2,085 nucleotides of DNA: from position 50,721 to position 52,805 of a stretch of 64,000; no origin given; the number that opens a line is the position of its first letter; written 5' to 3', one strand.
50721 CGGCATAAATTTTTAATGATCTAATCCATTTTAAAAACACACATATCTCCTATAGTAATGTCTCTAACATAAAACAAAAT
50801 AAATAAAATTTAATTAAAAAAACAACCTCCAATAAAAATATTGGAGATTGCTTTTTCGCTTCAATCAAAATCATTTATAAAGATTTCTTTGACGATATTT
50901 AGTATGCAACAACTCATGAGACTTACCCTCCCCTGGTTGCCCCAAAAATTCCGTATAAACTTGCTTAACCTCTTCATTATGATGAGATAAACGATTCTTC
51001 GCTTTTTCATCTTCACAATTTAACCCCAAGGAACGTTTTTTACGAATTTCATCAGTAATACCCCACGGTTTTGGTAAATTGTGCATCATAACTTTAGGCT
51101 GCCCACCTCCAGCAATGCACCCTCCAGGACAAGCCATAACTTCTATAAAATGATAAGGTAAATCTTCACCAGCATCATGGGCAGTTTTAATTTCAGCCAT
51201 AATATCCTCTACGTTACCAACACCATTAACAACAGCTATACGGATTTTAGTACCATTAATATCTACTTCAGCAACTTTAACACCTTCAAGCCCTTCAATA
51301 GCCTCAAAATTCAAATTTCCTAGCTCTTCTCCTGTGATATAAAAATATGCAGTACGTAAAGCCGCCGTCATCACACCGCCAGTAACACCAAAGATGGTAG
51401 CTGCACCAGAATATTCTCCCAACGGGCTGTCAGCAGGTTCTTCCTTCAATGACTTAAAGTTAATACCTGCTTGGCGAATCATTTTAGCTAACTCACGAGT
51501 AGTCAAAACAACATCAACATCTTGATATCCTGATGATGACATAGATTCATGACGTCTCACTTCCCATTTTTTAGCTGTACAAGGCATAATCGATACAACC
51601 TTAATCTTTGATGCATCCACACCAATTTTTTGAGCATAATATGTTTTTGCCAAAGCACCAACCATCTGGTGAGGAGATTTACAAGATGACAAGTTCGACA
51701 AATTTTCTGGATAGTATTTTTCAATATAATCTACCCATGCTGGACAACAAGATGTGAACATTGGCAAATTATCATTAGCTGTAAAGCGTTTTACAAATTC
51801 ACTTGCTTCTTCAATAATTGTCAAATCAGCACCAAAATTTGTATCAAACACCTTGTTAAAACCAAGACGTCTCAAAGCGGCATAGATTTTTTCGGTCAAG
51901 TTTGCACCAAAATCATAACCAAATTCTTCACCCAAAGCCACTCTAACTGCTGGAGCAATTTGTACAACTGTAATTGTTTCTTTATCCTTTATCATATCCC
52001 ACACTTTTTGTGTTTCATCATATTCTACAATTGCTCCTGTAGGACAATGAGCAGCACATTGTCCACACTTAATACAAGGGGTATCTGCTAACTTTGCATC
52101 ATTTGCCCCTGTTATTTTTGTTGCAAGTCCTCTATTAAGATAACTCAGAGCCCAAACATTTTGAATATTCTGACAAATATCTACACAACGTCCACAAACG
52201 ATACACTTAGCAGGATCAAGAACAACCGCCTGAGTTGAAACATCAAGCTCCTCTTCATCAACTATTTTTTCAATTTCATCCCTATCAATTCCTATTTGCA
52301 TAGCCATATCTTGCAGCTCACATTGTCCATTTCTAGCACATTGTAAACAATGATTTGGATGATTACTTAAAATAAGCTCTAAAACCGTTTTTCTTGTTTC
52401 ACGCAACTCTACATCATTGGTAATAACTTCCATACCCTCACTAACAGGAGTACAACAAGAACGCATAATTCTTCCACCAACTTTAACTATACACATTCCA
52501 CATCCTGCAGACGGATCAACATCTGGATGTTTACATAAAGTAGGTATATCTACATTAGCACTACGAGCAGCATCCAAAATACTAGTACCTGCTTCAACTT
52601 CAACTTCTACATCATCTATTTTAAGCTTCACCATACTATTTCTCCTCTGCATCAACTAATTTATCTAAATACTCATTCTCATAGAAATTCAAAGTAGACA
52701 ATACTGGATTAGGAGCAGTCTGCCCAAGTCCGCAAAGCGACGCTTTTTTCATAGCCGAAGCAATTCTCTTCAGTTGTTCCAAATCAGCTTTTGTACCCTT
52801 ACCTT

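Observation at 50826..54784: Complete hydCBA-type trimeric [FeFe]-hydrogenase operon in an AT-rich, endosymbiont-like proteobacterial genome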

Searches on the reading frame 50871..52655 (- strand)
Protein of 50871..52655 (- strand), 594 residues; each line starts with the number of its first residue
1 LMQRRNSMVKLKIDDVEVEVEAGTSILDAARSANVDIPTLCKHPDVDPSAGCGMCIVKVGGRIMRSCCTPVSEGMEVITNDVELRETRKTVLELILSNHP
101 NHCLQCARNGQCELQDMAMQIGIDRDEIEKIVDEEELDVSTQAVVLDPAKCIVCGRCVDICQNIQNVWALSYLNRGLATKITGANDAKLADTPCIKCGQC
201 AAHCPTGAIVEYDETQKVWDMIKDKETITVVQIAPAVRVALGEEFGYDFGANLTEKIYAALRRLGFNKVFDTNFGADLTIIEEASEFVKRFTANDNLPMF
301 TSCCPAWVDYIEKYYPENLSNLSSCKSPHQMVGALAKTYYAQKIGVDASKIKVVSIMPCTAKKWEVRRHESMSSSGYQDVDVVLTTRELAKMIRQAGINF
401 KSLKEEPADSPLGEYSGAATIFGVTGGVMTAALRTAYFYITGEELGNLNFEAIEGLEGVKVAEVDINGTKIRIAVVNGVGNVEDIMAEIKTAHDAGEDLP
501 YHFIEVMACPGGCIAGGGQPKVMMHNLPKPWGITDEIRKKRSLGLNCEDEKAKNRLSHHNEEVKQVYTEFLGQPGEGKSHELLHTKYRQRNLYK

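Call 3: search_protein_families(library=pfam, proteins=[window:50871-52655:-])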
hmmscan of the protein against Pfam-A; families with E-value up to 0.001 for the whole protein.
window:50871-52655:- (594 aa): 13 families
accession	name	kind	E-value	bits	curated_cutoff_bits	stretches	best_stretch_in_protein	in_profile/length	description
PF02906.19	Fe_hyd_lg_C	-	3.6e-100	335.1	22.1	1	229-517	3-245/245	Iron only hydrogenase large subunit, C-terminal domain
PF02256.22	Fe_hyd_SSU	-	3.4e-19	69.1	24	1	535-590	1-56/56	Iron hydrogenase small subunit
PF13510.11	Fer2_4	-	1.9e-17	63.5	22.8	1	7-80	2-80/82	2Fe-2S iron-sulfur cluster binding domain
PF10588.14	NADH-G_4Fe-4S_3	-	5.1e-17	61.6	27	1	88-125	1-38/40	NADH-ubiquinone oxidoreductase-G iron-sulfur binding region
PF00111.32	Fer2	-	3.2e-09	37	21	1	15-72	7-59/77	2Fe-2S iron-sulfur cluster binding domain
PF12838.12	Fer4_7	-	1e-06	29.5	27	1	150-208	1-52/52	4Fe-4S dicluster domain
PF13237.11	Fer4_10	-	1.3e-06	28.7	25.5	1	144-205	2-53/53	4Fe-4S dicluster domain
PF00037.32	Fer4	-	9.3e-06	25.7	21.1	1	194-209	8-23/24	4Fe-4S binding domain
PF13187.11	Fer4_9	-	1.9e-05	25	27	1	150-209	1-52/52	4Fe-4S dicluster domain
PF13484.11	Fer4_16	-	9.3e-05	23.6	30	1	194-219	2-24/66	4Fe-4S double cluster binding domain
PF25160.1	LdpA_Fe-S-bd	-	0.00034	20.8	27.6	0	188-211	22-45/49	LdpA Fe-S cluster-binding domain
PF13534.11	Fer4_17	-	0.00063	20.7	22.2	1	150-207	1-59/61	4Fe-4S dicluster domain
PF14697.11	Fer4_21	-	0.00063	20.3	35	0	187-223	1-38/59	4Fe-4S dicluster domain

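Call 4: search_protein_families(library=ncbifam, proteins=[window:50871-52655:-])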
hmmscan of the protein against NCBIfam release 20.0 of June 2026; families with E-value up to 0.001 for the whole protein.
window:50871-52655:- (594 aa): 24 families
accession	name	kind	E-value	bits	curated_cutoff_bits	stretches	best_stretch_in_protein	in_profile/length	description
NF040763.1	FeFe_hydrog_A6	exception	1.4e-237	789.7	765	1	9-590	1-571/571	NADH-dependent [FeFe] hydrogenase, group A6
NF040762.1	Hydr_FeFe_Clost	exception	3.7e-183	610.2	900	1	10-588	2-572/572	ferredoxin hydrogenase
TIGR02512.1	FeFe_hydrog_A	subfamily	1.3e-155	518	405.95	1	143-521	1-374/375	[FeFe] hydrogenase, group A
TIGR04105.1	FeFe_hydrog_B1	subfamily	1e-57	195.9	450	2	138-477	131-444/462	monomeric [FeFe] hydrogenase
NF005745.0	PRK07569.1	equivalog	5e-51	173.4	333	1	8-232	3-228/238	bidirectional hydrogenase complex protein HoxU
TIGR01973.1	NuoG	equivalog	2.9e-39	135.4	470.05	1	11-227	1-218/606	NADH-quinone oxidoreductase subunit NuoG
NF006305.0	PRK08493.1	equivalog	4.1e-39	134.3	591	1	8-223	1-237/819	NADH-quinone oxidoreductase subunit G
NF005895.0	PRK07860.1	equivalog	7.6e-30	103.6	802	1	4-210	13-221/811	NADH-quinone oxidoreductase subunit G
NF009454.0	PRK12814.1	equivalog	9.8e-21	73.8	916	1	8-104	3-101/657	putative NADPH-dependent glutamate synthase small subunit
NF004546.0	PRK05888.3-3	equivalog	1e-06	28.3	260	0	99-163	65-121/196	NADH-quinone oxidoreductase subunit NuoI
TIGR01971.1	NuoI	subfamily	4.6e-06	26.2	113.05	0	192-214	81-103/121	NADH-quinone oxidoreductase, chain I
NF005503.0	PRK07118.1-2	equivalog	1.2e-05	24.7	252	1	138-215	156-235/292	RnfABCDGE type electron transport complex subunit B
NF058577.1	FdxA_fam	equivalog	2e-05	24.7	65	1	193-216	8-31/52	4Fe-4S ferredoxin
TIGR02494.1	PFLE_PFLC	subfamily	2.2e-05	23.9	174.35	1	141-224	40-112/293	glycyl-radical enzyme activating protein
NF040770.1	hetero_SS_HdrA2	exception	3.4e-05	22.2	1100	1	109-218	537-633/777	CoB-CoM heterodisulfide reductase HdrA2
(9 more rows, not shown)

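Call 10: search_solved_structures(query=window:50871-52634:-, show_alignments=2)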
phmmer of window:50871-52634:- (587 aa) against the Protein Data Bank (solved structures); distinct sequences matched with E-value up to 0.001: 94 (the best 60 are shown).
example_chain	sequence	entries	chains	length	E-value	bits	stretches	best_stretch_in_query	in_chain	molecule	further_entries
8a6t_A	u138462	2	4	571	3.3e-173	580.4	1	1-583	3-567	Electron bifurcating hydrogenase subunit HydA1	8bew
7q4v_A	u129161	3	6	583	3.4e-164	550.6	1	3-582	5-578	Iron hydrogenase HydA1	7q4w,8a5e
9rj9_A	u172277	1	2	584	7.2e-144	483.5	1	5-582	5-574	Iron hydrogenase 1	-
7qhf_A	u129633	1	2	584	2.5e-143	481.7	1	5-582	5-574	Iron hydrogenase 1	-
4xdd_A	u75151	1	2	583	3.5e-143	481.2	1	5-582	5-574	Iron hydrogenase 1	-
4xdc_A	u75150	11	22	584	3.5e-143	481.2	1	5-582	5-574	Iron hydrogenase 1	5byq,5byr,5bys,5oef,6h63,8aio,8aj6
8cjy_A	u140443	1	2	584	4.9e-143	480.7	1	5-582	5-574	Iron hydrogenase 1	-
9rjo_A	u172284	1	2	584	6.6e-143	480.3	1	5-582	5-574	Iron hydrogenase 1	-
1c4a_A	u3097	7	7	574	7.4e-143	480.2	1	5-581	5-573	PROTEIN (FE-ONLY HYDROGENASE) | PROTEIN (PERIPLASMIC HYDROGENASE 1) | Iron hydrogenase 1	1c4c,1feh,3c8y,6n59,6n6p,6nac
6gm8_A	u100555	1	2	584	8.2e-143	480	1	5-582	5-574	Iron hydrogenase 1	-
6gm0_A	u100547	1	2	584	8.2e-143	480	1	5-582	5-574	Iron hydrogenase 1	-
6gm2_A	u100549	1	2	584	8.7e-143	479.9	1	5-582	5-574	Iron hydrogenase 1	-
6yf4_A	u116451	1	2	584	8.7e-143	479.9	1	5-582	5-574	Iron hydrogenase 1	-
6gm4_A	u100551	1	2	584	9.5e-143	479.8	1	5-582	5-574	Iron hydrogenase 1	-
6gm1_A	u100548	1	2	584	2.3e-142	478.6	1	5-582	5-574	Iron hydrogenase 1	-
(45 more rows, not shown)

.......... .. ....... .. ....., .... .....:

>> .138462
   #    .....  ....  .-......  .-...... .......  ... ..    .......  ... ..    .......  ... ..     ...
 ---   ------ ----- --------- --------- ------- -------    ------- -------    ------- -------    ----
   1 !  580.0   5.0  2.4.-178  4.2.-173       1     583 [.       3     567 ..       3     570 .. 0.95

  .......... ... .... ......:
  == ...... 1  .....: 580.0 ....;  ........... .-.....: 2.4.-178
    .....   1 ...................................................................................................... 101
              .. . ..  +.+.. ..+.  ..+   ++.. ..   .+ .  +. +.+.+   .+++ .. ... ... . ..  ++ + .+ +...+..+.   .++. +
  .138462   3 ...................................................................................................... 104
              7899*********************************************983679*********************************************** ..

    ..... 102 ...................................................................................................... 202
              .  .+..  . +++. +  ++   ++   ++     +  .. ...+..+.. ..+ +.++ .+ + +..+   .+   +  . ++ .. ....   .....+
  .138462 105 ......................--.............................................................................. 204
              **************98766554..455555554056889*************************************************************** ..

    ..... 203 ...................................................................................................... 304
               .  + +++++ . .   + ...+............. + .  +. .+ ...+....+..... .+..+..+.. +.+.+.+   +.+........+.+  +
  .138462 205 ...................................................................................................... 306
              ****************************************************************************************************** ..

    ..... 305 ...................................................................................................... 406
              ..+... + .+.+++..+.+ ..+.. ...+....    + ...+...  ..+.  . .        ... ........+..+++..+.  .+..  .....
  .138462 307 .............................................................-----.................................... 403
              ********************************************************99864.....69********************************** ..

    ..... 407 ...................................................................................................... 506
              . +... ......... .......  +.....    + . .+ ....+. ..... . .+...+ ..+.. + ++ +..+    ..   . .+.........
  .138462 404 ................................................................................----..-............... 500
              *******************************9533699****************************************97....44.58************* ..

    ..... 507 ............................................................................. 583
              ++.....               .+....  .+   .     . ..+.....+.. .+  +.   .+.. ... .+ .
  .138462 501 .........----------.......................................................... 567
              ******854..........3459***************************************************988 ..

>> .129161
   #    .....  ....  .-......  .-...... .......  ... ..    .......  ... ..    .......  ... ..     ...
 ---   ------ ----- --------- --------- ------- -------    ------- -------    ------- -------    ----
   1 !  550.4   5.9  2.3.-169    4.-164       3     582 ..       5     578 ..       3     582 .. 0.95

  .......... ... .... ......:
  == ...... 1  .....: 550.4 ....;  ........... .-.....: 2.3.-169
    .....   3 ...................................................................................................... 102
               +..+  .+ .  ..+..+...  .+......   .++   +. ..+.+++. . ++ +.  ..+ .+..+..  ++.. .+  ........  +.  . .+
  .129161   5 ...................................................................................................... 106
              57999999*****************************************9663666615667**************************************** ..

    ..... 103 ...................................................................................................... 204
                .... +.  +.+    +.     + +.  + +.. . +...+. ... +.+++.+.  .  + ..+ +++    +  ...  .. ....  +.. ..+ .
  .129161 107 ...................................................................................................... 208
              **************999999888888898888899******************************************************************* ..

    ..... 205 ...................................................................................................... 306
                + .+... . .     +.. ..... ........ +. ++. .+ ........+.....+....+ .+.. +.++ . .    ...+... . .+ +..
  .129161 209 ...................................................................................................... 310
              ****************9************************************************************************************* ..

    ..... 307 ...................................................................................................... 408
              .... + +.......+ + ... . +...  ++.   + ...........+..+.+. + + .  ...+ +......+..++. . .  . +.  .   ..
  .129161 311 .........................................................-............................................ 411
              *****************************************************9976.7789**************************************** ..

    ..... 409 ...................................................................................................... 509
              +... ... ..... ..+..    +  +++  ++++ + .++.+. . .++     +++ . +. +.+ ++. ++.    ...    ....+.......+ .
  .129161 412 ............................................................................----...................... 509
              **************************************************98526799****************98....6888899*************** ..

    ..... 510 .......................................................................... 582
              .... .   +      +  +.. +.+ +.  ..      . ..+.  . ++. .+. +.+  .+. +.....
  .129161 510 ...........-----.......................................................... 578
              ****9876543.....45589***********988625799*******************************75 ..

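Call 12: find_homologous_proteins(query=window:50871-52634:-)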
Query window:50871-52634:- (587 aa): 8000 proteins with E <= 0.001 among 8000 candidates; the best 120 are listed.
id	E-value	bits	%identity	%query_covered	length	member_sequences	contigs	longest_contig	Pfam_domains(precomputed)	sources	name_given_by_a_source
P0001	0.0e+0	1356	100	100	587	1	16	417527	PF13510.12,PF10588.15,PF02906.20,PF00111.33,PF02256.23,PF00037.33,PF12838.13,PF13237.12,PF13187.12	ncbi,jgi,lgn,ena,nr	ncbi:MAG: 2Fe-2S iron-sulfur cluster binding domain-containing protein [Alphaproteobacteria bacteriu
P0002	0.0e+0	1355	100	100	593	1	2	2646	PF13510.12,PF10588.15,PF02906.20,PF00111.33,PF02256.23,PF00037.33,PF12838.13,PF13237.12,PF13187.12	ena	-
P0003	0.0e+0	1355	100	100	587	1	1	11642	PF13510.12,PF10588.15,PF02906.20,PF00111.33,PF02256.23,PF00037.33,PF12838.13,PF13237.12,PF13187.12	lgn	-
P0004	0.0e+0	1353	100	100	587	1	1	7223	PF13510.12,PF10588.15,PF02906.20,PF00111.33,PF02256.23,PF00037.33,PF12838.13,PF13237.12,PF13187.12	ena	-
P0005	0.0e+0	1352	100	100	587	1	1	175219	PF13510.12,PF10588.15,PF02906.20,PF00111.33,PF02256.23,PF00037.33,PF12838.13,PF13237.12,PF13187.12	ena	-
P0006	0.0e+0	1318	97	100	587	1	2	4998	PF13510.12,PF10588.15,PF02906.20,PF00111.33,PF02256.23,PF00037.33,PF12838.13,PF13237.12,PF13187.12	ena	-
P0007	0.0e+0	1296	95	100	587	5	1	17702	PF13510.12,PF10588.15,PF02906.20,PF00111.33,PF02256.23,PF00037.33,PF12838.13,PF13237.12,PF13187.12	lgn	-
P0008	0.0e+0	1229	88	100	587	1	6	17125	PF13510.12,PF10588.15,PF02906.20,PF00111.33,PF02256.23,PF00037.33,PF12838.13,PF13237.12,PF13187.12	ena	-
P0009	0.0e+0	1228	88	100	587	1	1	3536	PF13510.12,PF10588.15,PF02906.20,PF00111.33,PF02256.23,PF00037.33,PF12838.13,PF13237.12,PF13187.12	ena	-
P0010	0.0e+0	1227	88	100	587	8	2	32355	PF13510.12,PF10588.15,PF02906.20,PF00111.33,PF02256.23,PF00037.33,PF12838.13,PF13237.12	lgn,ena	-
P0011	0.0e+0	1208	87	100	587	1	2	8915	PF13510.12,PF10588.15,PF02906.20,PF00111.33,PF02256.23,PF00037.33,PF12838.13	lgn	-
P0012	0.0e+0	1207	87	100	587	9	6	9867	PF13510.12,PF10588.15,PF02906.20,PF00111.33,PF02256.23,PF00037.33,PF12838.13,PF13237.12,PF13187.12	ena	-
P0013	0.0e+0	1204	87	100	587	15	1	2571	PF13510.12,PF10588.15,PF02906.20,PF00111.33,PF02256.23,PF00037.33,PF12838.13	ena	-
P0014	0.0e+0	1204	87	100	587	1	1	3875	PF13510.12,PF10588.15,PF02906.20,PF00111.33,PF02256.23,PF00037.33,PF12838.13,PF13237.12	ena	-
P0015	0.0e+0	1203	87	100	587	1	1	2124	PF13510.12,PF10588.15,PF02906.20,PF00111.33,PF02256.23,PF00037.33,PF12838.13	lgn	-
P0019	0.0e+0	1198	87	100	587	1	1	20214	PF13510.12,PF10588.15,PF02906.20,PF00111.33,PF02256.23,PF00037.33,PF12838.13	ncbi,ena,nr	ncbi:MAG: [Alphaproteobacteria bacterium]|nr:[FeFe] hydrogenase, group A [Alphaproteobacteria bacter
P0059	0.0e+0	1126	81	100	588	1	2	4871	PF13510.12,PF10588.15,PF02906.20,PF00111.33,PF02256.23,PF00037.33,PF12838.13,PF13237.12,PF13187.12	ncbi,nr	ncbi:MAG: [FeFe] hydrogenase, group A [Alphaproteobacteria bacterium]|nr:[FeFe] hydrogenase, group A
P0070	0.0e+0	1082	77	100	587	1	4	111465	PF13510.12,PF10588.15,PF02906.20,PF00111.33,PF02256.23,PF00037.33,PF13484.12,PF12838.13,PF13237.12,PF13187.12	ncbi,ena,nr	ncbi:MAG: iron hydrogenase small subunit [Alphaproteobacteria bacterium]|nr:iron hydrogenase small s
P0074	0.0e+0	1081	77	100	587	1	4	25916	PF13510.12,PF10588.15,PF02906.20,PF00111.33,PF02256.23,PF00037.33,PF13484.12,PF12838.13,PF13237.12,PF13187.12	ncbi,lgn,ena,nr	ncbi:MAG: iron hydrogenase small subunit [Alphaproteobacteria bacterium]|nr:iron hydrogenase small s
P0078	0.0e+0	1077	77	100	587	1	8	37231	PF13510.12,PF10588.15,PF02906.20,PF00111.33,PF02256.23,PF00037.33,PF12838.13,PF13237.12,PF13187.12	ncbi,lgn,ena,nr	ncbi:MAG: [Alphaproteobacteria bacterium]|nr:[FeFe] hydrogenase, group A [Alphaproteobacteria bacter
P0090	0.0e+0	1067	76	100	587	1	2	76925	PF13510.12,PF10588.15,PF02906.20,PF00111.33,PF02256.23,PF00037.33,PF12838.13,PF13237.12,PF13187.12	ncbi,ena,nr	ncbi:MAG: [Alphaproteobacteria bacterium]|nr:[FeFe] hydrogenase, group A [Alphaproteobacteria bacter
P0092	0.0e+0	1066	76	100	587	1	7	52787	PF13510.12,PF10588.15,PF02906.20,PF02256.23,PF00037.33,PF12838.13,PF13237.12,PF13187.12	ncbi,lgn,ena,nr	ncbi:MAG: iron hydrogenase small subunit [Alphaproteobacteria bacterium]|nr:iron hydrogenase small s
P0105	0.0e+0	1056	77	100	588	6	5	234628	PF13510.12,PF10588.15,PF02906.20,PF00111.33,PF02256.23,PF00037.33,PF12838.13,PF13237.12,PF13187.12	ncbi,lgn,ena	-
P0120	0.0e+0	1051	76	100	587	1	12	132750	PF13510.12,PF10588.15,PF02906.20,PF00111.33,PF02256.23,PF00037.33,PF12838.13,PF13237.12,PF13187.12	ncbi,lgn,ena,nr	ncbi:MAG: iron hydrogenase small subunit [Alphaproteobacteria bacterium]|nr:iron hydrogenase small s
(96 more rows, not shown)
